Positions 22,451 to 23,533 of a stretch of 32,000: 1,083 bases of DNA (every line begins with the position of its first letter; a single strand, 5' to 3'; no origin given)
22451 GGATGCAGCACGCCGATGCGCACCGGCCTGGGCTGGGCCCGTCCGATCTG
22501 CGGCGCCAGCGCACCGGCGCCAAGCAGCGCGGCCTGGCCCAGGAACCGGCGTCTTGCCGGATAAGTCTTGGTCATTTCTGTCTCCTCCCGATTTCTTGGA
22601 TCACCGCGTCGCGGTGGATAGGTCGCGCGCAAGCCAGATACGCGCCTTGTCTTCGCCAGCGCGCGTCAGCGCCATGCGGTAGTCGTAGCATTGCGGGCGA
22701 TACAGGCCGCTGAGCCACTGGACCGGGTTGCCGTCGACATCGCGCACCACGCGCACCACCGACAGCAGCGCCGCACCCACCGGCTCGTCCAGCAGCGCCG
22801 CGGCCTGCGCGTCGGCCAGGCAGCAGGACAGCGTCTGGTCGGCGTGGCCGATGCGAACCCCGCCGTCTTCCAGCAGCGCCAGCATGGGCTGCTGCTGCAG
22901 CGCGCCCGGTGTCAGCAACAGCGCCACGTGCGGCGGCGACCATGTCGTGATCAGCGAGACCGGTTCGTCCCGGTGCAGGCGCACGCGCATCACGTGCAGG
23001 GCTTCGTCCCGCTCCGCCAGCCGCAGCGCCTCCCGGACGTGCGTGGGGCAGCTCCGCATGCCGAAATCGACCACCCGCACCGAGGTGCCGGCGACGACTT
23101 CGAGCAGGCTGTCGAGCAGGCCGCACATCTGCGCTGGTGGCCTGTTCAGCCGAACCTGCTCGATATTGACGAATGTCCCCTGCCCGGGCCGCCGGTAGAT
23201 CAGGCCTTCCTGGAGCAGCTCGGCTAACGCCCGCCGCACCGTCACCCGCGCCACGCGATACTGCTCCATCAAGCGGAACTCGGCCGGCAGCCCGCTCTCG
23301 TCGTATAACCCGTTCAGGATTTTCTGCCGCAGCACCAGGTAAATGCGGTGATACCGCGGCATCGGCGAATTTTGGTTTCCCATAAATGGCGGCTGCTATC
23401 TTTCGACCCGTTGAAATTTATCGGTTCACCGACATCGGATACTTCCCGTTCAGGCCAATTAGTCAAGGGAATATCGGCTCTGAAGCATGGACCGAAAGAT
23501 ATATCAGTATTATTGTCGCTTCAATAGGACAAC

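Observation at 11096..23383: Thirteen-gene minus-strand operon combining an amide-type ABC importer, three C-N hydrolases and a hydratase/CoA-transferase/lyase trio: candidate uncharacterised N-heterocycle or imide/amide catabolic pathway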

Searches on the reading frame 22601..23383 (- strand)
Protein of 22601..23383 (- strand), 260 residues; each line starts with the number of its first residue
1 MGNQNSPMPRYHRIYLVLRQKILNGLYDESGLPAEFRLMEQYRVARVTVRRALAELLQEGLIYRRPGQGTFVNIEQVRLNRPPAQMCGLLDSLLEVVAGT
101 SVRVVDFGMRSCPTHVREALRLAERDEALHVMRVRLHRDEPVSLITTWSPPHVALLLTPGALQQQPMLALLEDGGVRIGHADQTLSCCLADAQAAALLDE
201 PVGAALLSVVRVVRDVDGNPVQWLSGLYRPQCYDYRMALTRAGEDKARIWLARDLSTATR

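Call 6: search_protein_families(library=pfam, proteins=[window:22601-23383:-])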
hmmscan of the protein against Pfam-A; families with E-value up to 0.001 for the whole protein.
window:22601-23383:- (260 aa): 3 families
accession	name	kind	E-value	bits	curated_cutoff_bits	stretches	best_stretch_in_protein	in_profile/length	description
PF07702.18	UTRA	-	5.9e-25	88.2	23.8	1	101-232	7-139/141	UTRA domain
PF00392.27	GntR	-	1.5e-15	57.1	27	1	11-72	2-64/64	Bacterial regulatory proteins, gntR family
PF25213.1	HVO_A0261_N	-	0.00056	20.2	35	0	18-68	12-60/86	HVO_A0261 N-terminal domain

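Call 7: search_protein_families(library=ncbifam, proteins=[window:22601-23383:-])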
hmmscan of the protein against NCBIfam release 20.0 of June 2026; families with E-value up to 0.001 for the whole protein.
window:22601-23383:- (260 aa): 21 families
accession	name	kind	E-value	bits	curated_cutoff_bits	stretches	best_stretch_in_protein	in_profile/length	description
NF041547.1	GntR_LSA1692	equivalog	4.9e-25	88.5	275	1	11-241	3-232/233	GntR family transcriptional regulator, LSA1692 subfamily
TIGR02325.1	C_P_lyase_phnF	equivalog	4.9e-25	88.4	156.8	1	5-228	4-227/238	phosphonate metabolism transcriptional regulator PhnF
TIGR02018.2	his_ut_repres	equivalog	2.9e-22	79.2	220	1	11-231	1-218/226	histidine utilization transcriptional repressor HutC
NF052441.1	TransRegRv0792c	equivalog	7.1e-22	77.9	400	1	24-244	32-251/260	Rv0792c family HTH-type transcriptional regulator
NF008491.0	PRK11402.1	subfamily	1e-20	74.3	269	1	3-223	5-224/243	GntR family transcriptional regulator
NF007292.0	PRK09764.1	equivalog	3.4e-18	65.7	281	1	8-157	4-152/240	GntR family transcriptional regulator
TIGR02404.1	trehalos_R_Bsub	equivalog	2.7e-16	59.9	211.95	1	11-145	2-137/233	trehalose operon repressor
TIGR03337.1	phnR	equivalog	3.5e-15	56.3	296.75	1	10-151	2-142/231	phosphonate utilization transcriptional regulator PhnR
NF007486.0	PRK10079.1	equivalog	6e-12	45.8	363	1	10-213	13-213/241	phosphonate metabolism transcriptional regulator PhnF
NF052282.1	PLP_TF_PdxR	equivalog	4.3e-11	42.5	320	1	10-76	2-69/448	MocR-like pyridoxine biosynthesis transcription factor PdxR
NF011575.0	PRK14999.1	equivalog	1.5e-09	37.6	424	1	4-73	7-77/241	histidine utilization repressor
NF052290.2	MocR_like_YczR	exception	8.7e-08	31.3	487.4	1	6-85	16-96/458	MocR-like transcription factor YczR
NF007741.0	PRK10421.1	equivalog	2.5e-07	30.3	311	1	30-77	29-76/262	transcriptional regulator LldR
NF052281.1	rhizopine_MocR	equivalog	2.3e-06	26.5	650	1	4-73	13-83/479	rhizopine catabolism transcriptional regulator MocR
NF007001.0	PRK09464.1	equivalog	3.2e-06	27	330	1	18-74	19-76/254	pyruvate dehydrogenase complex transcriptional repressor PdhR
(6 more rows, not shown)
